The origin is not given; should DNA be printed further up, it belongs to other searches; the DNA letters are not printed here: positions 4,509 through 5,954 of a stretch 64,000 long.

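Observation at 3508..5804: Atypical NTase + wHTH two-gene module (AbiE-like) carried as mobile-element cargo: candidate non-canonical abortive-infection/TA system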

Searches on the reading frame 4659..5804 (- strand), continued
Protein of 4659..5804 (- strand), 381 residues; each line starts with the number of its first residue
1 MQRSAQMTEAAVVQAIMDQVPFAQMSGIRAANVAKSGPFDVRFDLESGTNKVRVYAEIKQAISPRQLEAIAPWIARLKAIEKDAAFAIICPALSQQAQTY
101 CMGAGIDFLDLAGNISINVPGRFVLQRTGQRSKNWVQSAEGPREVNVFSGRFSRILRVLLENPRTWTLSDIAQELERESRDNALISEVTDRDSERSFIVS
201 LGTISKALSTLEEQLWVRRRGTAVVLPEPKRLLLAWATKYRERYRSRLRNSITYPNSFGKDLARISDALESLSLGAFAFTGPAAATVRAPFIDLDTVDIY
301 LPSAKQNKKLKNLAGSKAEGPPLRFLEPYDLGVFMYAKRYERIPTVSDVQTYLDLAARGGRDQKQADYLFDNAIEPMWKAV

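Call 52: find_encoding_contigs(protein=P0077, flank=6000, max_places=2)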
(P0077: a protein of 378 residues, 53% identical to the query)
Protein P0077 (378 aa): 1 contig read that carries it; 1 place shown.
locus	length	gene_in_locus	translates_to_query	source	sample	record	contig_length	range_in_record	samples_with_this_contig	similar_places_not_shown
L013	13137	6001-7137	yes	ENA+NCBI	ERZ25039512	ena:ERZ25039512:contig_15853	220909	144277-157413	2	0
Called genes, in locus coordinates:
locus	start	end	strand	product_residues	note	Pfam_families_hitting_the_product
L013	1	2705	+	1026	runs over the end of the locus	PF13620:CarboxypepD_reg, PF13715:CarbopepD_reg_2 (weak), PF17210:SdrD_B (faint), PF07715:Plug (faint), PF25183:OMP_b-brl_4, PF00593:TonB_dep_Rec_b-barrel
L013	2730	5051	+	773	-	-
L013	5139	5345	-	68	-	-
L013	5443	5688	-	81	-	-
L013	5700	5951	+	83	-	-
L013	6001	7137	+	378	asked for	-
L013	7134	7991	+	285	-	PF08843:AbiEii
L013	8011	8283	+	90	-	-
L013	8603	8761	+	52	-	-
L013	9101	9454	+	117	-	-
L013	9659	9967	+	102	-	-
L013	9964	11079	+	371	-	PF00149:Metallophos (weak)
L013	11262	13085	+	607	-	PF07715:Plug, PF00593:TonB_dep_Rec_b-barrel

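Call 60: search_protein_families(library=pfam, alignment_id=A3, max_evalue=0.01)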
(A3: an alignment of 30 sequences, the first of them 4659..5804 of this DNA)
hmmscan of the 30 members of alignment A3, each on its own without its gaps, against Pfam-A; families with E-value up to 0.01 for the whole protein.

A. member 1, window:4659-5804:- (381 aa): 2 families
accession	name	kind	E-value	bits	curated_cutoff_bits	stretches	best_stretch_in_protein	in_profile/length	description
PF09952.14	AbiEi_2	-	0.0002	22.2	21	1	228-374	4-142/143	Transcriptional regulator, AbiEi antitoxin, Type IV TA system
PF09339.16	HTH_IclR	-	0.0028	17.8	22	0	154-175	7-28/52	IclR helix-turn-helix domain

B. families by the number of members that match (of 30 scanned): 12 families
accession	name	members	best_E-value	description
PF09952.14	AbiEi_2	25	2.2e-15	Transcriptional regulator, AbiEi antitoxin, Type IV TA system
PF09339.16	HTH_IclR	5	4e-06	IclR helix-turn-helix domain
PF01047.28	MarR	4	8.9e-07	MarR family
PF13545.12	HTH_Crp_2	4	1.7e-06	Crp-like helix-turn-helix domain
PF13412.12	HTH_24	2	8.8e-07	Winged helix-turn-helix DNA-binding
PF12802.13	MarR_2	1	2.2e-05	MarR family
PF25213.1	HVO_A0261_N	1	5.7e-05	HVO_A0261 N-terminal domain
PF01978.25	TrmB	1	0.00029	Sugar-specific transcriptional regulator TrmB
PF24034.1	DUF7343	1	0.0017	Domain of unknown function (DUF7343)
PF13730.12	HTH_36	1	0.0033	Helix-turn-helix domain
PF19980.4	DUF6416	1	0.0048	Family of unknown function (DUF6416)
PF08279.18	HTH_11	1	0.005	HTH domain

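Call 61: search_protein_families(library=padloc, alignment_id=A3, max_evalue=0.01)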
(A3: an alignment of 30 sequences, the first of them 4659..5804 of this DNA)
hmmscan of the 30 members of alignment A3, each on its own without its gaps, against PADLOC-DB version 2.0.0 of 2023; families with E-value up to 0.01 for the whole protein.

A. member 1, window:4659-5804:- (381 aa): 0 families

B. families by the number of members that match (of 30 scanned): 5 families
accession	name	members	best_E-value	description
PDLC04368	PDC-M05A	6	0.00017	-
PDLC01268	CasR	2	0.0078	"CAS-I,CAS-II,CAS-III,CAS-IV,CAS-V,CAS-VI; associated_signaling"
PDLC01870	CARF3--CARF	1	0.0073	-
PDLC01879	CARF3--CARF_TM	1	0.0079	-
PDLC01720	Csa3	1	0.01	Csa3_1_CAS-I-II-III-IV-V-VI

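Call 66: search_protein_families(library=padloc, proteins=[P0294, P0295, P0296, P0300, P0306, P0324, P0338, P0347, P0357, P0365], max_evalue=0.1)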
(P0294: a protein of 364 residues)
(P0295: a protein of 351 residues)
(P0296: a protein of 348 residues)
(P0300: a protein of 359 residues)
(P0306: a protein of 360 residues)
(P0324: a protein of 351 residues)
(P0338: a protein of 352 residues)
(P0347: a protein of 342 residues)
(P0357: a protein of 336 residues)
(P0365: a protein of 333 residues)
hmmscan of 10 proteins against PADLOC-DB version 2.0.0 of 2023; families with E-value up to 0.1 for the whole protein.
P0294 (364 aa): 1 family
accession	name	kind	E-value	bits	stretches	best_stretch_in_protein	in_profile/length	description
PDLC04368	PDC-M05A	-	0.0047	14.8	1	150-198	11-59/201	-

P0295 (351 aa): 7 families
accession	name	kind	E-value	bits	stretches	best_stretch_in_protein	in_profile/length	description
PDLC01044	Csa3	-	0.017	13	1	145-204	130-187/194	Type I-A associated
PDLC01858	CARF3--CARF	-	0.024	12.5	1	150-203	146-196/204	-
PDLC01879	CARF3--CARF_TM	-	0.031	11.9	1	151-200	159-206/222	-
PDLC01848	CARF3--CARF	-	0.038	11.7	1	144-202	130-184/197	-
PDLC03963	SoFic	-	0.053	10.9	1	151-197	296-340/361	-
PDLC01268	CasR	-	0.056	11.4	1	166-199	139-173/179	"CAS-I,CAS-II,CAS-III,CAS-IV,CAS-V,CAS-VI; associated_signaling"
PDLC01434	CasR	-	0.063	11.1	1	165-197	142-174/191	"CAS-I,CAS-II,CAS-III,CAS-IV,CAS-V,CAS-VI; associated_signaling"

P0296 (348 aa): 0 families

P0300 (359 aa): 1 family
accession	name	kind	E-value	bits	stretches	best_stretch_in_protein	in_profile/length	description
PDLC04368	PDC-M05A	-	0.013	13.3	1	145-201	7-63/201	-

P0306 (360 aa): 0 families

P0324 (351 aa): 3 families
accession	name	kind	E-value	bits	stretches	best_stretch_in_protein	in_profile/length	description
PDLC04368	PDC-M05A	-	0.0022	15.9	1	142-198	8-64/201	-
PDLC01268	CasR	-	0.008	14.2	1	149-201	123-174/179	"CAS-I,CAS-II,CAS-III,CAS-IV,CAS-V,CAS-VI; associated_signaling"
PDLC04369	PDC-M05A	-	0.049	11.2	1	151-202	17-68/201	-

P0338 (352 aa): 1 family
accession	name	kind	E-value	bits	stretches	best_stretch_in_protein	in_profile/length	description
PDLC04368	PDC-M05A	-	0.0051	14.7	1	145-199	9-63/201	-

P0347 (342 aa): 1 family
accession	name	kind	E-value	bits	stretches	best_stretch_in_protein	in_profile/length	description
PDLC04368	PDC-M05A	-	0.00051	17.9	1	133-189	7-63/201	-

P0357 (336 aa): 5 families
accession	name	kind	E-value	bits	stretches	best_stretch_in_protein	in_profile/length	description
PDLC04368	PDC-M05A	-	0.00017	19.5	1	131-187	7-63/201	-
PDLC01268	CasR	-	0.0078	14.2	1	136-194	123-175/179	"CAS-I,CAS-II,CAS-III,CAS-IV,CAS-V,CAS-VI; associated_signaling"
PDLC01879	CARF3--CARF_TM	-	0.0079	13.8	1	136-193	155-207/222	-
PDLC01434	CasR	-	0.011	13.6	1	136-198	127-185/191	"CAS-I,CAS-II,CAS-III,CAS-IV,CAS-V,CAS-VI; associated_signaling"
PDLC04369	PDC-M05A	-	0.016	12.8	1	141-185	17-61/201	-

P0365 (333 aa): 2 families
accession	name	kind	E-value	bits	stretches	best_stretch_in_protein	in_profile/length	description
PDLC01848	CARF3--CARF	-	0.023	12.4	1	128-191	123-185/197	-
PDLC01434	CasR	-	0.026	12.4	1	117-189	106-175/191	"CAS-I,CAS-II,CAS-III,CAS-IV,CAS-V,CAS-VI; associated_signaling"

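Call 69: list_cluster_members(proteins=[P0294, P0295, P0296, P0300, P0306, P0316, P0324, P0338, P0347, P0362])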
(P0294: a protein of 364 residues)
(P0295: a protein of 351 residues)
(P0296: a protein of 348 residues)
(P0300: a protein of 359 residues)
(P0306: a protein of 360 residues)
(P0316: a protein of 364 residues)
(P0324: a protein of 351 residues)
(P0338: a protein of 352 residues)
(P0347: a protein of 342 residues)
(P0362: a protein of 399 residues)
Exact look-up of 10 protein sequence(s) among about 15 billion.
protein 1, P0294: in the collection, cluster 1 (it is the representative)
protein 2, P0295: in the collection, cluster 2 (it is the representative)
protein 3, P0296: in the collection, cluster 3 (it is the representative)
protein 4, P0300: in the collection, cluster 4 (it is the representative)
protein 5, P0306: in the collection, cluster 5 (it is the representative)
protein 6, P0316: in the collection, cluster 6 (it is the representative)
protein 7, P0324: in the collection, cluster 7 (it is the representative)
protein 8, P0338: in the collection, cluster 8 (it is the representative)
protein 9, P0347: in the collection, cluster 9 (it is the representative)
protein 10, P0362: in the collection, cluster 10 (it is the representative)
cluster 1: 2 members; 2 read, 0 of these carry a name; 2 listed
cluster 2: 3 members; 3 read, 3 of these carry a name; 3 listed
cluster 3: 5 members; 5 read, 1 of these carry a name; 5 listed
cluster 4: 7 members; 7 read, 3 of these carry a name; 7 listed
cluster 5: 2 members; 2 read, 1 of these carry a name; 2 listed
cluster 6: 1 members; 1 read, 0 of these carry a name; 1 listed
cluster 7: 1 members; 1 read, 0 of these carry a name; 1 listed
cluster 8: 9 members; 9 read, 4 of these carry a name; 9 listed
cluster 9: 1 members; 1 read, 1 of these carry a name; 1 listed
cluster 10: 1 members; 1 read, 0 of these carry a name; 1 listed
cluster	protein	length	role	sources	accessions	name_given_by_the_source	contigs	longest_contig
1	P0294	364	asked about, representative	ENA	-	-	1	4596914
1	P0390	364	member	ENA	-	-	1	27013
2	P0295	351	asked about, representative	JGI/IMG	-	hypothetical protein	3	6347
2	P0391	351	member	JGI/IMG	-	hypothetical protein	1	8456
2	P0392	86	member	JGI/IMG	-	hypothetical protein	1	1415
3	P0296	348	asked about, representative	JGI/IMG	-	-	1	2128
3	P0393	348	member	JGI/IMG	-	hypothetical protein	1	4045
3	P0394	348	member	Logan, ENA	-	-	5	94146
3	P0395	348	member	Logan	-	-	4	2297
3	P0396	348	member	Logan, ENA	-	-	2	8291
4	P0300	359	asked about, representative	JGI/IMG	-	-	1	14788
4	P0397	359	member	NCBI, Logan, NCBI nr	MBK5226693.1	MAG: hypothetical protein JJD96_09080 [Thermoleophilia bacterium] | hypothetical protein [Thermoleophilia bacterium]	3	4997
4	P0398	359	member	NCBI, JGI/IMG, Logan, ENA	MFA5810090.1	MAG: type IV toxin-antitoxin system AbiEi family antitoxin [Thermoleophilia bacterium]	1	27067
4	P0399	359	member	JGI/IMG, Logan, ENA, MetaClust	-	\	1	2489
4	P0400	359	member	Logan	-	-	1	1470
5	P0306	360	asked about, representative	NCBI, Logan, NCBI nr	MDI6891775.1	MAG: type IV toxin-antitoxin system AbiEi family antitoxin [Actinomycetota bacterium] | type IV toxin-antitoxin system AbiEi family antitoxin [Actinomycetota bacterium]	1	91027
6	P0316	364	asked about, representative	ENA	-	-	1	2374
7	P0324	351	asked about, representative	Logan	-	-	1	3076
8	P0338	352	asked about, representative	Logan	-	-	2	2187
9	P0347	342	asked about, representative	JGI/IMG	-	hypothetical protein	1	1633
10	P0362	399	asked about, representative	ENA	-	-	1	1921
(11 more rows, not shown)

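Call 70: find_encoding_contigs(protein=P0306, flank=5000, max_places=2)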
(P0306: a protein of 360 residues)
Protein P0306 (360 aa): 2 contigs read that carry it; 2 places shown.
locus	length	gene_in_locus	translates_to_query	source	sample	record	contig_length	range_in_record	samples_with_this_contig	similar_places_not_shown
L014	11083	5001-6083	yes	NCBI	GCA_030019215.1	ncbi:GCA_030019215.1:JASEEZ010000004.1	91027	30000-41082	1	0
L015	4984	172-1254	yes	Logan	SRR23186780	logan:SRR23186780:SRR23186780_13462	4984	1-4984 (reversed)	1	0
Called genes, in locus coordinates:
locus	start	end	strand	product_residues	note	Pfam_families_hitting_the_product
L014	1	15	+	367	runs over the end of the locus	PF13439:Glyco_transf_4, PF13579:Glyco_trans_4_4 (weak), PF20706:GT4-conflict, PF00534:Glycos_transf_1, PF13692:Glyco_trans_1_4, PF13524:Glyco_trans_1_2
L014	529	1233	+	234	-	-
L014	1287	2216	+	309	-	-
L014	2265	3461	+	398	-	PF02018:CBM_4_9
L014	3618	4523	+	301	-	PF13489:Methyltransf_23, PF02353:CMAS (weak), PF07021:MetW, PF08241:Methyltransf_11, PF08242:Methyltransf_12, PF13649:Methyltransf_25, PF13847:Methyltransf_31 (weak)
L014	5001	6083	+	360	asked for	PF09952:AbiEi_2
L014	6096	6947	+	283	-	-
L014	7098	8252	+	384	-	PF01075:Glyco_transf_9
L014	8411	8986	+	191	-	PF13580:SIS_2, PF01380:SIS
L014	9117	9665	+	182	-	PF00702:Hydrolase, PF13344:Hydrolase_6 (weak), PF08645:PNK3P (weak), PF13419:HAD_2 (weak), PF13242:Hydrolase_like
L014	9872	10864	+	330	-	PF00294:PfkB, PF01256:Carb_kinase, PF08543:Phos_pyr_kin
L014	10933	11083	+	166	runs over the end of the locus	PF01467:CTP_transf_like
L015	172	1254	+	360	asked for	PF09952:AbiEi_2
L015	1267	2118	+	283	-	-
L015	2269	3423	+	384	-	PF01075:Glyco_transf_9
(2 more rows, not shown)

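Call 71: search_protein_families(library=pfam, proteins=[L014:6096-6947:+], max_evalue=1)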
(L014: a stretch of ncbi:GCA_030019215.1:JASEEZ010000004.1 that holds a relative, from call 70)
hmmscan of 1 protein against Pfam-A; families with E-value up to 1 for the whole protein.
L014:6096-6947:+ (283 aa): 2 families
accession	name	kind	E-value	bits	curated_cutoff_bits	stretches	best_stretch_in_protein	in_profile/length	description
PF12281.14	NTP_transf_8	-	0.00033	21.1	26.3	1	32-159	18-148/218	Nucleotidyltransferase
PF08843.17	AbiEii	-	0.002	18.6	22.5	1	61-215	34-177/238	Nucleotidyl transferase AbiEii toxin, Type IV TA system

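Call 75: fold_search(model_id=the predicted structure, library=viral)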
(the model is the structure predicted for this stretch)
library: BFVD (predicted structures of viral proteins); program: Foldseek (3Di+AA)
matches with E <= 10: 899; with E <= 0.001: 1
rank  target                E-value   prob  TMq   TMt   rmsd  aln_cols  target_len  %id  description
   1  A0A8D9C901            4.2e-04  0.98  0.19  0.30  18.1       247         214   11  Gp1.5 [uncultured marine phage]
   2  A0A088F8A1            2.2e-03  1.00  0.21  0.48   6.6       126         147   17  (no name in the UniProt tables at hand)
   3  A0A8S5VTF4            2.2e-03  0.87  0.17  0.27  16.5       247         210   14  Uncharacterized protein [Ackermannviridae sp.]
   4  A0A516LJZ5            5.7e-03  0.84  0.16  0.29  19.5       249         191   10  (no name in the UniProt tables at hand)
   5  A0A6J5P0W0            6.7e-03  0.95  0.16  0.21   7.1       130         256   13  HTH_XRE domain containing protein [uncultured Caudovirales phage]
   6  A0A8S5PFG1            7.5e-03  0.95  0.19  0.19  11.4       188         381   11  Antitoxin [Siphoviridae sp. ctvNP11]
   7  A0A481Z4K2            1.1e-02  0.51  0.17  0.15  28.5       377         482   12  Uncharacterized protein [Pithovirus LCPAC201]
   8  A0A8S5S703            1.3e-02  0.98  0.19  0.18   7.4       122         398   15  Restriction endonuclease [Siphoviridae sp. ctVDy27]
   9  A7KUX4                1.5e-02  0.99  0.20  0.25   5.3       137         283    9  (no name in the UniProt tables at hand)
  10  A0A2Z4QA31            1.7e-02  0.99  0.19  0.29   5.4       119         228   13  (no name in the UniProt tables at hand)
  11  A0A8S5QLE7            1.9e-02  1.00  0.19  0.26   3.8       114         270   10  Restriction endonuclease [Siphoviridae sp. ctVCm11]
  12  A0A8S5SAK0            2.0e-02  0.82  0.18  0.18   9.1       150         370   11  Competence protein [Siphoviridae sp. ctgaY24]
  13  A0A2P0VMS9            2.2e-02  0.09  0.11  0.08  20.2       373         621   11  Putative RecD/TraA family helicase [Tetraselmis virus 1]
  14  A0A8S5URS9            2.4e-02  0.97  0.17  0.19   8.4       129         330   15  Restriction endonuclease [Siphoviridae sp. cthae16]
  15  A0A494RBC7            2.4e-02  0.93  0.17  0.35   7.8       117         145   13  (no name in the UniProt tables at hand)
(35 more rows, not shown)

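Call 77: search_dna_similar(query=window:4659-5804:-, collection=plasmids, mode=protein, max_rows=12, max_evalue=0.001)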
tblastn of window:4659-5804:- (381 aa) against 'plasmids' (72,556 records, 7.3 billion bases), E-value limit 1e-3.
Records with a match: 46; places in all: 46; records where one place covers at least 80% of the query: 36.
Best place of each record, by identity: <60% 46.
By first word of the organism name: Ralstonia 19; Streptomyces 7; Agrobacterium 5; Cupriavidus 2; Sphingomonas 2; Sphingobium 2; Enterobacteriaceae 2; Bosea 1; Variovorax 1; Rhizobium 1; and 4 more.
By predicted mobility (MOB-suite, as given by PLSDB): non-mobilizable 31; conjugative 9; mobilizable 6.
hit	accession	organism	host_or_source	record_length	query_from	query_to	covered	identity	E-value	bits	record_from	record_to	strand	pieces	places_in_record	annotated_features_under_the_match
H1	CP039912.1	Agrobacterium tumefaciens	-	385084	6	369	96%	27.8%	5e-12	75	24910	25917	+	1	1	hypothetical protein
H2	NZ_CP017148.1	Bosea vaviloviae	Vavilovia formosa,cell culture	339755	10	369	94%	27.7%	1e-12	77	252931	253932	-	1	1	type IV toxin-antitoxin system AbiEi family antitoxin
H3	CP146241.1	Agrobacterium vitis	Vitis vinifera,cell culture,Grape gall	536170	6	379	98%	26.0%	1e-6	58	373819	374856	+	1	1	type IV toxin-antitoxin system AbiEi family antitoxin | nucleotidyl transferase AbiEii/AbiGii toxin family protein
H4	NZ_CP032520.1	Cupriavidus oxalaticus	cell culture,activated sludge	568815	1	369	97%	25.8%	6e-7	59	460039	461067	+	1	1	type IV toxin-antitoxin system AbiEi family antitoxin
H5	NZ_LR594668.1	Variovorax sp. SRS16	linuron-contaminated soil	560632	10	369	94%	25.8%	1e-12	77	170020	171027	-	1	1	type IV toxin-antitoxin system AbiEi family antitoxin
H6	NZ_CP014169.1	Sphingomonas panacis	Panax ginseng,bacterial cell,Panax ...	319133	10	369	94%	25.7%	4e-11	72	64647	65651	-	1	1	type IV toxin-antitoxin system AbiEi family antitoxin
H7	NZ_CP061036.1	Sphingomonas aliaeris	whole organism,Pork steak,pork steak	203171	29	380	92%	25.8%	6e-7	59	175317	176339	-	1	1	type IV toxin-antitoxin system AbiEi family antitoxin | nucleotidyl transferase AbiEii/AbiGii toxin family protein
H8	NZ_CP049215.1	Rhizobium rhizogenes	Raspberry,cell culture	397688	10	369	94%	25.2%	1e-11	74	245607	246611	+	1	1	type IV toxin-antitoxin system AbiEi family antitoxin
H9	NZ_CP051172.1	Ralstonia pseudosolanacearum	Whole organism,potato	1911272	10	369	94%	24.9%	1e-6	59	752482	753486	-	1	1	none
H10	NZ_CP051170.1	Ralstonia pseudosolanacearum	Whole organism,potato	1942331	10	369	94%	24.9%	1e-6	59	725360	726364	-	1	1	none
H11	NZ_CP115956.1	Ralstonia pseudosolanacearum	Solanum tuberosum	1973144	10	369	94%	24.9%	1e-6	59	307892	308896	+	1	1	none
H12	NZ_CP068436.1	Cupriavidus necator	heavy metal containmented soil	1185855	3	369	96%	24.2%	3e-5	54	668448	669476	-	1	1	none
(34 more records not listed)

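Call 78: search_dna_similar(query=window:4659-5804:-, collection=phages, mode=protein, max_rows=8, max_evalue=0.001)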
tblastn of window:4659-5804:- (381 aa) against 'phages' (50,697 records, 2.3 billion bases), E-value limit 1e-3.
No match.
